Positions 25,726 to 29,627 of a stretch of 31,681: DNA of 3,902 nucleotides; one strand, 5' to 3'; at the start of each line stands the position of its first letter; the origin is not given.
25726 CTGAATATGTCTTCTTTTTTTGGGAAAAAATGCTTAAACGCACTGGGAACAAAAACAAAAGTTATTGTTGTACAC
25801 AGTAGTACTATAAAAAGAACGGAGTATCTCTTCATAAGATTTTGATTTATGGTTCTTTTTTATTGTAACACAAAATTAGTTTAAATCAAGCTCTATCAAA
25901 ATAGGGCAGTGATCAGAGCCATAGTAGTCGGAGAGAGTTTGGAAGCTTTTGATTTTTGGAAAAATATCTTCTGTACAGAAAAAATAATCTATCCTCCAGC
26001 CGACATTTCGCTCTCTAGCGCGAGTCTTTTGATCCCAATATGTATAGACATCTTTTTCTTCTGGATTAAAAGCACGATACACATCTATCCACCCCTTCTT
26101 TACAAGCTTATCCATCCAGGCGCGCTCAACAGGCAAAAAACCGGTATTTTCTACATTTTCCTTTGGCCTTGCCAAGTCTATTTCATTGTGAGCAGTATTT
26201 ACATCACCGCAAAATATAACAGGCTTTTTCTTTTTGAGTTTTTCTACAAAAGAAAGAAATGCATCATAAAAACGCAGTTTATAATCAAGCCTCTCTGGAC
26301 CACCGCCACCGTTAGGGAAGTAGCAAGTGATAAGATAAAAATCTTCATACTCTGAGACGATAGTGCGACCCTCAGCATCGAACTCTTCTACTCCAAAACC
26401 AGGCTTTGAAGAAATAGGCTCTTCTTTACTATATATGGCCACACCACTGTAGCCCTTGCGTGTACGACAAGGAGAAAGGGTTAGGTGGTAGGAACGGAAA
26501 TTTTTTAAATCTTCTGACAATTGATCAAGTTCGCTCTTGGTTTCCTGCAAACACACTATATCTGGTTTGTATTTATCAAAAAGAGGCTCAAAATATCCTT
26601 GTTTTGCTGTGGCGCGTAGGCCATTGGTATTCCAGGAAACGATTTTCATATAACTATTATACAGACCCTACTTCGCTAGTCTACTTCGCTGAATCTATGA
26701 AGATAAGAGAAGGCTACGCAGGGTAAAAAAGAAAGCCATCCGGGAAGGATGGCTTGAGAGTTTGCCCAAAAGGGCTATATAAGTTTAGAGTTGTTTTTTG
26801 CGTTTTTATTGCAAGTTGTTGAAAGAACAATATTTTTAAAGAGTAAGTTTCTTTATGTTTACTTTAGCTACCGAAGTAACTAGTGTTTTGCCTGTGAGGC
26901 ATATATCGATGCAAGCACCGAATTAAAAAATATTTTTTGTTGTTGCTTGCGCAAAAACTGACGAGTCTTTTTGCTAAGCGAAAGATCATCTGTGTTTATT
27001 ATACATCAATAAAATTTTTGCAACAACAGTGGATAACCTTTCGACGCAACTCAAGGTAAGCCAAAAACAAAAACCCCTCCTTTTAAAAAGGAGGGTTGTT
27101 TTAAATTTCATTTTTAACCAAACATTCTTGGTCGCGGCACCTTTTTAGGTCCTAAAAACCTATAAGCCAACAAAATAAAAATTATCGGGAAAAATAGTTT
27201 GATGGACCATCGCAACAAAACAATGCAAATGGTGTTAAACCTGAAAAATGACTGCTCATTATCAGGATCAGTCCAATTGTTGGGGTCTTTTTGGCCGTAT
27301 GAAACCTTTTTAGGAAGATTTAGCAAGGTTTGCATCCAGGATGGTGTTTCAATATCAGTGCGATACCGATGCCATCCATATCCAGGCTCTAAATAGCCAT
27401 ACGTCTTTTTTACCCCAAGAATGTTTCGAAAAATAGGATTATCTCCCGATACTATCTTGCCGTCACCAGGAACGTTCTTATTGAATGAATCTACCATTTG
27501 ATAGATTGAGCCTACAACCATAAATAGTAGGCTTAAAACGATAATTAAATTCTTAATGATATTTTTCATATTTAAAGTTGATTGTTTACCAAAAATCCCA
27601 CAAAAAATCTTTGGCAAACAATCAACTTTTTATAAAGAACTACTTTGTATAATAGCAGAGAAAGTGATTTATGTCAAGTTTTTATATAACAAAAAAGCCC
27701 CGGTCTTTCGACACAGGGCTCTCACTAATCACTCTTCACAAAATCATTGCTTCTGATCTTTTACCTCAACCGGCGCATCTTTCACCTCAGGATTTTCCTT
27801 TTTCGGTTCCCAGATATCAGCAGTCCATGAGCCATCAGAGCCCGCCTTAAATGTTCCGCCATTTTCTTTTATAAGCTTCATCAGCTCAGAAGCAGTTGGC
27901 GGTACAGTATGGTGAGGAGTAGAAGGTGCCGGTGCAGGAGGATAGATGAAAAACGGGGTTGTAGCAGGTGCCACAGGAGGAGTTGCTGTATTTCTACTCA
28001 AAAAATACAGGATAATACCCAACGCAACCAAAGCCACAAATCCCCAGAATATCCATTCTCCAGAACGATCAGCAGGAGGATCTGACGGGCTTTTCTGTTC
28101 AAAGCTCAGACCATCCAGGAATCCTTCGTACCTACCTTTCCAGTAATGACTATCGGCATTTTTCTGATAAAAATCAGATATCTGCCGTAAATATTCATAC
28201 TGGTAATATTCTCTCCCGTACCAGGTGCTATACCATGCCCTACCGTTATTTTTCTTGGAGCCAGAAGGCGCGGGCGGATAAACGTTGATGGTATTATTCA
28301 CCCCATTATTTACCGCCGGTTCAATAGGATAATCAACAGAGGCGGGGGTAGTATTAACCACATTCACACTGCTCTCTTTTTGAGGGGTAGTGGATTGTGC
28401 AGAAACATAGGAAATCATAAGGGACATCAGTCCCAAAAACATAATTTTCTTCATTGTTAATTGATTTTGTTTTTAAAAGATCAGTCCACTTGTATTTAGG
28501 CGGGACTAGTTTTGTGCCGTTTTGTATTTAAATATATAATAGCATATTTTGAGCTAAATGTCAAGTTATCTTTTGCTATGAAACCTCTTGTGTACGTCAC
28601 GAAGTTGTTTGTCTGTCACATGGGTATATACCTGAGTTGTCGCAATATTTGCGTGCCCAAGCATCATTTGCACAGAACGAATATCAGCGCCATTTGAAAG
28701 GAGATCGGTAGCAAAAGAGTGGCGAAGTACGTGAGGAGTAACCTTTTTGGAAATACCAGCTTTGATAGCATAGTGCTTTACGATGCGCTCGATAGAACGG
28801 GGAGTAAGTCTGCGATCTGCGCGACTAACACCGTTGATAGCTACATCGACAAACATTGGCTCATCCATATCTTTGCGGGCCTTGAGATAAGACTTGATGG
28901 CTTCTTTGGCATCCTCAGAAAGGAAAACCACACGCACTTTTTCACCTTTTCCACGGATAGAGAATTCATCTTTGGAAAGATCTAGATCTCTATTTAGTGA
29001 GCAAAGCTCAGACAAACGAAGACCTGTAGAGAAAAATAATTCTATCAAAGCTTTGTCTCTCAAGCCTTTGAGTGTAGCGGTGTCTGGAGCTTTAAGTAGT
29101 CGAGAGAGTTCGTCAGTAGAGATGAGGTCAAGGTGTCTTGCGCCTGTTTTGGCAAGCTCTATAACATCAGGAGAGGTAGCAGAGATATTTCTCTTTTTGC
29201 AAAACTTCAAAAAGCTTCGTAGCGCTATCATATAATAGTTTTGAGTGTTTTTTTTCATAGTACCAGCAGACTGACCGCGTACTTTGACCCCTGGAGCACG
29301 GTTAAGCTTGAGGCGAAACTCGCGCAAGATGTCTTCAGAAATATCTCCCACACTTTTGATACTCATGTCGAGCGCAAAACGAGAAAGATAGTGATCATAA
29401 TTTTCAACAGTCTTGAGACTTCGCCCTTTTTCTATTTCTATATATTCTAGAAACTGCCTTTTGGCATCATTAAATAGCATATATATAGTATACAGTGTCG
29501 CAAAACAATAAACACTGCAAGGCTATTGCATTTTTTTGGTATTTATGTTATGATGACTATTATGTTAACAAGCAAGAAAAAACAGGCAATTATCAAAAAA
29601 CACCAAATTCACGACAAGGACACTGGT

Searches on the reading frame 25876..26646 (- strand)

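Call 97: search_protein_families(library=pfam, proteins=[window:25876-26646:-], max_evalue=0.001)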
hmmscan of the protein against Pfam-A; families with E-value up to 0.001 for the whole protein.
window:25876-26646:- (256 aa): 2 families
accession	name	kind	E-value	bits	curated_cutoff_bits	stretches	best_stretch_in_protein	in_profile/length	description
PF03372.29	Exo_endo_phos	-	2.8e-29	102.9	24.5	1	3-246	1-225/225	Endonuclease/Exonuclease/phosphatase family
PF14529.12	Exo_endo_phos_2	-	0.00011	22.4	27.4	0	105-155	3-45/117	Endonuclease-reverse transcriptase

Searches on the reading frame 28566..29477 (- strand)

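Call 97: search_protein_families(library=pfam, proteins=[window:28566-29477:-], max_evalue=0.001)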
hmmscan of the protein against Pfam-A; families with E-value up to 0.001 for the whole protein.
window:28566-29477:- (303 aa): 3 families
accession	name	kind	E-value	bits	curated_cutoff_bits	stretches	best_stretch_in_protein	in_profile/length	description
PF00589.27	Phage_integrase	-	2.9e-43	148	27.1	1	119-290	3-171/172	Phage integrase family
PF02899.23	Phage_int_SAM_1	-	2.7e-09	37.6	22.3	1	8-96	3-82/83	Phage integrase, N-terminal SAM-like domain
PF13495.12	Phage_int_SAM_4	-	8.5e-09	36.2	27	0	73-103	13-43/85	Phage integrase, N-terminal SAM-like domain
